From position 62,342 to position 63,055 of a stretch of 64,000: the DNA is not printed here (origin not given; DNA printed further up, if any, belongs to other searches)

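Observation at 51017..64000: Ribosomal operon peculiarities: no L30, no L29 at the expected slots, Zn-type S14, and long low-complexity extensions on S5, L17 and L24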

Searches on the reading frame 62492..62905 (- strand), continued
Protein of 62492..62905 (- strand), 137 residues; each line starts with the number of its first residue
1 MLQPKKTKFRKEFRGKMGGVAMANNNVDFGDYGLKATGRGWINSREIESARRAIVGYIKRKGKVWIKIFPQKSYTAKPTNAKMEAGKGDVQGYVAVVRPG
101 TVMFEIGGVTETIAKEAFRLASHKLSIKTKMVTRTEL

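Call 46: find_encoding_contigs(protein=P0076, flank=6000, max_places=1)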
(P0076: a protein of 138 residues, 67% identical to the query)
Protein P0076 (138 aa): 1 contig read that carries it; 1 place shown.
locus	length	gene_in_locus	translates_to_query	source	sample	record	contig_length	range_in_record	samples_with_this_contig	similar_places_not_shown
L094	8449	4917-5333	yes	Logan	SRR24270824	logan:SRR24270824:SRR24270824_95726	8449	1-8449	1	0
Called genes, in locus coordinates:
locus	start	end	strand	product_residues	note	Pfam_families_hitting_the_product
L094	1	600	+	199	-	?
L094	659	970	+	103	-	PF00338:Ribosomal_S10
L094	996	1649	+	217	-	PF00297:Ribosomal_L3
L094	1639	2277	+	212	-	PF00573:Ribosomal_L4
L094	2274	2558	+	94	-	PF00276:Ribosomal_L23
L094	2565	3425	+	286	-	PF00181:Ribosomal_L2_N, PF03947:Ribosomal_L2_C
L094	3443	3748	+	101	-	PF00203:Ribosomal_S19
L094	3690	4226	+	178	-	PF00237:Ribosomal_L22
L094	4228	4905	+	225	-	PF07650:KH_2, PF00189:Ribosomal_S3_C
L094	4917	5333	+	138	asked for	PF00252:Ribosomal_L16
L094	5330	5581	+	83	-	PF00831:Ribosomal_L29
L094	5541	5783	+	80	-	PF00366:Ribosomal_S17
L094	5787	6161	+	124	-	PF00238:Ribosomal_L14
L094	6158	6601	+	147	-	PF00467:KOW (weak), PF17136:ribosomal_L24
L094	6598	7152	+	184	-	PF00281:Ribosomal_L5, PF00673:Ribosomal_L5_C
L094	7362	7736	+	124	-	PF00410:Ribosomal_S8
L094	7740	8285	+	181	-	PF00347:Ribosomal_L6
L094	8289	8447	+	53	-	?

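Call 47: find_encoding_contigs(protein=P0108, flank=6000, max_places=1)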
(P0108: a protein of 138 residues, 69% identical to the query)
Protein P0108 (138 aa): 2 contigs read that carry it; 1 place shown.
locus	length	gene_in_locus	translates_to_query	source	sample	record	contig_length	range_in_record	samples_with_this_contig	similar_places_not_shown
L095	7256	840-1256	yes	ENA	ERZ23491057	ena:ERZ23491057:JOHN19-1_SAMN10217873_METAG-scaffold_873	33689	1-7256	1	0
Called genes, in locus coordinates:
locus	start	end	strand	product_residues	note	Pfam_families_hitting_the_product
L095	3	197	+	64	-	?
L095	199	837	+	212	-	PF07650:KH_2, PF00189:Ribosomal_S3_C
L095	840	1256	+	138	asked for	PF00252:Ribosomal_L16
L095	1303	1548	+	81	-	PF00366:Ribosomal_S17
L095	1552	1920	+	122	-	PF00238:Ribosomal_L14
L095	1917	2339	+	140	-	PF00467:KOW (weak), PF17136:ribosomal_L24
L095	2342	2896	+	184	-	PF00281:Ribosomal_L5, PF00673:Ribosomal_L5_C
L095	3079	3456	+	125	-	PF00410:Ribosomal_S8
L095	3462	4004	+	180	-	PF00347:Ribosomal_L6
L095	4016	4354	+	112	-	PF00861:Ribosomal_L18p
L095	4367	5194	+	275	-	PF00333:Ribosomal_S5, PF03719:Ribosomal_S5_C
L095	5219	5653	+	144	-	PF00828:Ribosomal_L27A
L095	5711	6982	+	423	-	PF00344:SecY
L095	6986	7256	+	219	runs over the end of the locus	PF00406:ADK, PF13207:AAA_17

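Call 48: find_encoding_contigs(protein=P0116, flank=6000, max_places=1)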
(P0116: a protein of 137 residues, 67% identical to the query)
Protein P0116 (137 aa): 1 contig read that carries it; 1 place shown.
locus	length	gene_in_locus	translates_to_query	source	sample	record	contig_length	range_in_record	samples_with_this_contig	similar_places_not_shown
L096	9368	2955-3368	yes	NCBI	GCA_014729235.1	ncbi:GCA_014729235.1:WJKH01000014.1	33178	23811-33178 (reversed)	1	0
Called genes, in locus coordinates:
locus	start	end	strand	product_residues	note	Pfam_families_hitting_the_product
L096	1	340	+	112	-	PF00573:Ribosomal_L4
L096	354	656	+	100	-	PF00276:Ribosomal_L23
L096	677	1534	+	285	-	PF00181:Ribosomal_L2_N, PF03947:Ribosomal_L2_C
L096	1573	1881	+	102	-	PF00203:Ribosomal_S19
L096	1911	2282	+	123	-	PF00237:Ribosomal_L22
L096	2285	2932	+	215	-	PF07650:KH_2, PF00189:Ribosomal_S3_C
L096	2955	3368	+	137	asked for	PF00252:Ribosomal_L16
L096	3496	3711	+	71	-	PF00366:Ribosomal_S17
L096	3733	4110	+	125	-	PF00238:Ribosomal_L14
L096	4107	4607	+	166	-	PF00467:KOW (weak), PF17136:ribosomal_L24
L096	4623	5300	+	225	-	PF00281:Ribosomal_L5, PF00673:Ribosomal_L5_C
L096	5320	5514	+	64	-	PF00253:Ribosomal_S14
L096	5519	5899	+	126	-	PF00410:Ribosomal_S8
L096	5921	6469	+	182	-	PF00347:Ribosomal_L6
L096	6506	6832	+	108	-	PF00861:Ribosomal_L18p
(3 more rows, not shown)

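Call 68: search_protein_representatives(protein=P0121)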
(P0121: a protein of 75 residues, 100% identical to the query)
Query: 75 residues. Proteins with E-value up to 0.001 (for the whole library): 96; up to 1e-10: 2; up to 1e-30: 1. The best 96 are listed.
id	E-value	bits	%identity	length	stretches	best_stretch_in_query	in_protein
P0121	1.3e-35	136.1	100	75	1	1-75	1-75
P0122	4.3e-11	58.9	54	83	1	2-73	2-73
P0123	5.7e-10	55.4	52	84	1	1-62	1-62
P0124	6.8e-09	52.0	51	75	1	4-72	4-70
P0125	1.8e-08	50.7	53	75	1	5-63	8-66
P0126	9.1e-08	48.5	44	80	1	1-73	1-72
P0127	4.5e-07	46.3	44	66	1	2-63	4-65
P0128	8.1e-07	45.5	43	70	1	4-63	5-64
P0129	3.6e-06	43.4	47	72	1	4-63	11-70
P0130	5.5e-06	42.9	49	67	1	2-60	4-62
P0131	6.3e-06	42.7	42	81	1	5-74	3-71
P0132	7.6e-06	42.4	39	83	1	4-70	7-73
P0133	8.5e-06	42.3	39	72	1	6-67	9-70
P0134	8.8e-06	42.2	41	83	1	2-62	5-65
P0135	1.2e-05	41.8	44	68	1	5-63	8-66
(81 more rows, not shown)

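Call 71: find_homologous_proteins(query=A1, max_evalue=0.001)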
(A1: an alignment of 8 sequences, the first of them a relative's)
Query A1 (8 sequences) (75 aa, profile of the alignment): 149 proteins with E <= 0.001 among 6529 candidates; the best 120 are listed.
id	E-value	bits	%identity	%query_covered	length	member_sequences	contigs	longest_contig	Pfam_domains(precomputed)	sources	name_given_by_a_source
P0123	1.3e-31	126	53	80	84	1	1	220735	PF00831.29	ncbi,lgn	-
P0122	2.1e-30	123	54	88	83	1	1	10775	PF00831.29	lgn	-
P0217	2.2e-28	116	55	100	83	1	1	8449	PF00831.29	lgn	-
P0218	2.9e-26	109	60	69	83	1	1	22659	PF00831.29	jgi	-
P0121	6.1e-26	108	100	100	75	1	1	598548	PF00831.29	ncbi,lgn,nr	ncbi:50S ribosomal protein L29 [Candidatus Dojkabacteria bacterium]|nr:50S ribosomal protein L29 [Ca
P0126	2.2e-25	106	45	97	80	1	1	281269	PF00831.29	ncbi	-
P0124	4.7e-25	105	49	99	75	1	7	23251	PF00831.29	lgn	-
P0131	6.2e-24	102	49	77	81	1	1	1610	-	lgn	-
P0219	9.1e-24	101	47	91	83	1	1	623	PF00831.29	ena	-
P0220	4.2e-22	96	54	69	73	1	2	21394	PF00831.29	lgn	-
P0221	5.1e-22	96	47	88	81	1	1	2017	-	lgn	-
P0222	1.4e-21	94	51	84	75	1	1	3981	-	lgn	-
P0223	3.2e-21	93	52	84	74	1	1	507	PF00831.29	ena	-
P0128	5.6e-21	92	46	76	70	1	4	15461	PF00831.29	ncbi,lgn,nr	ncbi:MAG: 50S ribosomal protein L29 [Candidatus Dojkabacteria bacterium]|nr:50S ribosomal protein L2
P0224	2.9e-20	90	49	84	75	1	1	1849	-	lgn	-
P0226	5.2e-19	86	48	88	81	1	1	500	PF00831.29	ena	-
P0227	8.7e-18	82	42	99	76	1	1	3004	PF00831.29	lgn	-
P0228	1.8e-17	81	45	80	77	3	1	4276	PF00831.29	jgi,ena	-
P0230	1.4e-16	78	49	76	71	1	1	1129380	PF00831.29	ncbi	-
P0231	1.7e-16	78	51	76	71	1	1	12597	PF00831.29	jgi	jgi:ribosomal protein L29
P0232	2.3e-15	74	46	75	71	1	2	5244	PF00831.29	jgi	jgi:ribosomal protein L29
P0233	7.4e-15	73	43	75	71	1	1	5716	PF00831.29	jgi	jgi:ribosomal protein L29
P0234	3.8e-11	61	52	80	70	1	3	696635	PF00831.29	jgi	jgi:large subunit ribosomal protein L29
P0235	5.2e-11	60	46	89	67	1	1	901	PF00831.29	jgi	jgi:large subunit ribosomal protein L29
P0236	1.2e-10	59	50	80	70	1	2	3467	PF00831.29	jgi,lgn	jgi:large subunit ribosomal protein L29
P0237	1.4e-10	59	50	80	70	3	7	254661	PF00831.29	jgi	jgi:large subunit ribosomal protein L29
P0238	1.8e-10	59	50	80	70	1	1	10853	PF00831.29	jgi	-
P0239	3.5e-10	58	49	76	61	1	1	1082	PF00831.29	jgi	jgi:large subunit ribosomal protein L29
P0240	5.6e-10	57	46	89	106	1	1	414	PF00831.29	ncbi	-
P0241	7.1e-10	57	50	80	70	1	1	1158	PF00831.29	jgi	-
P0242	9.0e-10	56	43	89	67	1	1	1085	PF00831.29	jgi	jgi:large subunit ribosomal protein L29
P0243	1.2e-9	56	48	80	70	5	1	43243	PF00831.29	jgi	jgi:large subunit ribosomal protein L29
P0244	8.4e-9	53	33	93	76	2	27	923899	PF00831.29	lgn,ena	-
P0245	3.6e-8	51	46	84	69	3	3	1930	PF00831.29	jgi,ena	-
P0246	5.0e-8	51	43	81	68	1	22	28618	PF00831.29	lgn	-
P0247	6.8e-8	50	27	56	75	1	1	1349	PF00831.29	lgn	-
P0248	8.0e-8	50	-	-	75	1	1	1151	PF00831.29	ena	-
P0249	9.3e-8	50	36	81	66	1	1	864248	PF00831.29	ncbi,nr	ncbi:50S ribosomal protein L29 [candidate division WWE3 bacterium]|nr:50S ribosomal protein L29 [can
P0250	9.5e-8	50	-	-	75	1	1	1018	PF00831.29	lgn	-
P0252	1.6e-7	49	40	80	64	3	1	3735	PF00831.29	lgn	-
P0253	2.3e-7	49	37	80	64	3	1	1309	PF00831.29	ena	-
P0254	3.2e-7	48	38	80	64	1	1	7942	PF00831.29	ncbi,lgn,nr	ncbi:MAG: 50S ribosomal protein L29 [Patescibacteria group bacterium]|nr:50S ribosomal protein L29 [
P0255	3.5e-7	48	43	81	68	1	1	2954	PF00831.29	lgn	-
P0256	3.9e-7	48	33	81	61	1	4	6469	PF00831.29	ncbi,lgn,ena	ncbi:MAG: 50S ribosomal protein L29 [Patescibacteria group bacterium]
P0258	8.5e-7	47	35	80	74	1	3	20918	PF00831.29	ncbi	-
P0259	8.6e-7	47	25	79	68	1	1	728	PF00831.29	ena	-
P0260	1.2e-6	46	33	80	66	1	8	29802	PF00831.29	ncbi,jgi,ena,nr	ncbi:MAG: 50S ribosomal protein L29 [Acidobacteria bacterium]|jgi:large subunit ribosomal protein L2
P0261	1.4e-6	46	38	71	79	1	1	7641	PF00831.29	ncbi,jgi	jgi:ribosomal protein L29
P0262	1.6e-6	46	28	80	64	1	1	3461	PF00831.29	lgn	-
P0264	1.8e-6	46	35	80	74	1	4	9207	PF00831.29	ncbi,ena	-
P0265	2.0e-6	46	28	85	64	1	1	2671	PF00831.29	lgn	-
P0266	2.0e-6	46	38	81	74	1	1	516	PF00831.29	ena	-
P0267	2.1e-6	46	33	80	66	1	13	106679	PF00831.29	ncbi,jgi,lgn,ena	jgi:large subunit ribosomal protein L29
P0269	2.8e-6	45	41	85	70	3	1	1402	PF00831.29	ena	-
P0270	2.9e-6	45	39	68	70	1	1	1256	PF00831.29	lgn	-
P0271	3.0e-6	45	39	68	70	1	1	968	PF00831.29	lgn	-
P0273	4.2e-6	45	35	80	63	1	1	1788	PF00831.29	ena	-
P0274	4.2e-6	45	34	85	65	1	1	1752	PF00831.29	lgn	-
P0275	4.9e-6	44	37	76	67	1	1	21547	PF00831.29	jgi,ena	jgi:large subunit ribosomal protein L29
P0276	5.3e-6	44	42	69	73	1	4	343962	PF00831.29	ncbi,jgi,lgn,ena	-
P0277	6.6e-6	44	35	72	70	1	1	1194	PF00831.29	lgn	-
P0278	9.9e-6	43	37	84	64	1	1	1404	PF00831.29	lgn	-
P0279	1.1e-5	43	35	84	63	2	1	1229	PF00831.29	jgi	jgi:large subunit ribosomal protein L29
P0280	1.5e-5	43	33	81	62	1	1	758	PF00831.29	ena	-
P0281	1.7e-5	43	33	80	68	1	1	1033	PF00831.29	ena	-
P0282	1.7e-5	43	30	97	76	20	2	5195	PF00831.29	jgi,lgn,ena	jgi:large subunit ribosomal protein L29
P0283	1.7e-5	43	27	80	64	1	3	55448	PF00831.29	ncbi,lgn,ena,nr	ncbi:MAG: 50S ribosomal protein L29 [Candidatus Moranbacteria bacterium]|nr:50S ribosomal protein L2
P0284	1.8e-5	43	31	77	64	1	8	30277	PF00831.29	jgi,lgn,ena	-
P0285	1.9e-5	43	42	85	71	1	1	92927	PF00831.29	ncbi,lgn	-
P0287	1.9e-5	43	30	85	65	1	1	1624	PF00831.29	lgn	-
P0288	2.0e-5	43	37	84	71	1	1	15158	PF00831.29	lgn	-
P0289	2.2e-5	42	35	80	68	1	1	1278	PF00831.29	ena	-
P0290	2.6e-5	42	38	80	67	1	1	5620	PF00831.29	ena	-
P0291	2.7e-5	42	47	45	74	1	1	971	PF00831.29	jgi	jgi:ribosomal protein L29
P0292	2.8e-5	42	37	80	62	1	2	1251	PF00831.29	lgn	-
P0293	3.1e-5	42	32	84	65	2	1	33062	PF00831.29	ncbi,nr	ncbi:MAG: 50S ribosomal protein L29 [Deltaproteobacteria bacterium]|nr:MAG: 50S ribosomal protein L2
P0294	3.4e-5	42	29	87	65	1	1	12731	PF00831.29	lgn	-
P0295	4.1e-5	42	31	85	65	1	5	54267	PF00831.29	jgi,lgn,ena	-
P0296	4.8e-5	41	35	72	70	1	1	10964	PF00831.29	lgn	-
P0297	5.2e-5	41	33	84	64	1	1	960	PF00831.29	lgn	-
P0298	5.8e-5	41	33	84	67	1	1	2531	PF00831.29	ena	-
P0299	5.8e-5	41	31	81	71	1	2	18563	PF00831.29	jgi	-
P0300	6.0e-5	41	30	95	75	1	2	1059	PF00831.29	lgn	-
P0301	6.2e-5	41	34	77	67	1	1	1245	PF00831.29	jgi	-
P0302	6.2e-5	41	33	72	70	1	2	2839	PF00831.29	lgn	-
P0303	6.3e-5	41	34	77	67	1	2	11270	PF00831.29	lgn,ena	-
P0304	6.6e-5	41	33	77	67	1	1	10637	PF00831.29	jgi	jgi:large subunit ribosomal protein L29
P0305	6.8e-5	41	35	84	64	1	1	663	PF00831.29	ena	-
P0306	7.7e-5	41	33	84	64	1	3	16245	PF00831.29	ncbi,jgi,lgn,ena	jgi:large subunit ribosomal protein L29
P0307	7.9e-5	41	34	81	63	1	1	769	PF00831.29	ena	-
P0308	8.2e-5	41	33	84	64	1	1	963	PF00831.29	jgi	-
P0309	8.2e-5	41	32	84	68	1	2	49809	PF00831.29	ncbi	-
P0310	8.4e-5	40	33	84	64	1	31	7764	PF00831.29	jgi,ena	jgi:large subunit ribosomal protein L29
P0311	8.8e-5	40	34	77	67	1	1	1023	PF00831.29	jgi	jgi:large subunit ribosomal protein L29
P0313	9.6e-5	40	41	81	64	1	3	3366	PF00831.29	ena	-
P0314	9.7e-5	40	36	77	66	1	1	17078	PF00831.29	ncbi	ncbi:MAG: 50S ribosomal protein L29 [Candidatus Acidiferrales bacterium]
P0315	9.8e-5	40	43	49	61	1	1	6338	PF00831.29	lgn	-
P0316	1.1e-4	40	33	81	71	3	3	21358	PF00831.29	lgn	-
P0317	1.2e-4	40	32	80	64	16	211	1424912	PF00831.29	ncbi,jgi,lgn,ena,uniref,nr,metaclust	ncbi:MAG TPA: 50S ribosomal protein L29 [Coprothermobacter proteolyticus]|jgi:large subunit ribosoma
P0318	1.2e-4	40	33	84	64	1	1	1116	PF00831.29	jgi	-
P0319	1.5e-4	40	31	77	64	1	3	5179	PF00831.29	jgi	jgi:ribosomal protein L29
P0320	1.5e-4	40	38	88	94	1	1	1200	PF00831.29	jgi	jgi:large subunit ribosomal protein L29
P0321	1.5e-4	40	33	77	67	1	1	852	PF00831.29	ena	-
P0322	1.7e-4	39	34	81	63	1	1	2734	PF00831.29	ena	-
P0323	1.7e-4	39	33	80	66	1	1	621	PF00831.29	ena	-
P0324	2.0e-4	39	38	67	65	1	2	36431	PF00831.29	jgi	jgi:ribosomal protein L29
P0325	2.0e-4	39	36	85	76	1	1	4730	PF00831.29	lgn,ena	-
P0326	2.0e-4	39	34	77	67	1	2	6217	PF00831.29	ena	-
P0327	2.0e-4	39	34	77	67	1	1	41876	PF00831.29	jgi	jgi:large subunit ribosomal protein L29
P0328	2.1e-4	39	34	77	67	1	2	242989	PF00831.29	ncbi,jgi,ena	jgi:large subunit ribosomal protein L29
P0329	2.1e-4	39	40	84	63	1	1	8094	PF00831.29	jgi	jgi:ribosomal protein L29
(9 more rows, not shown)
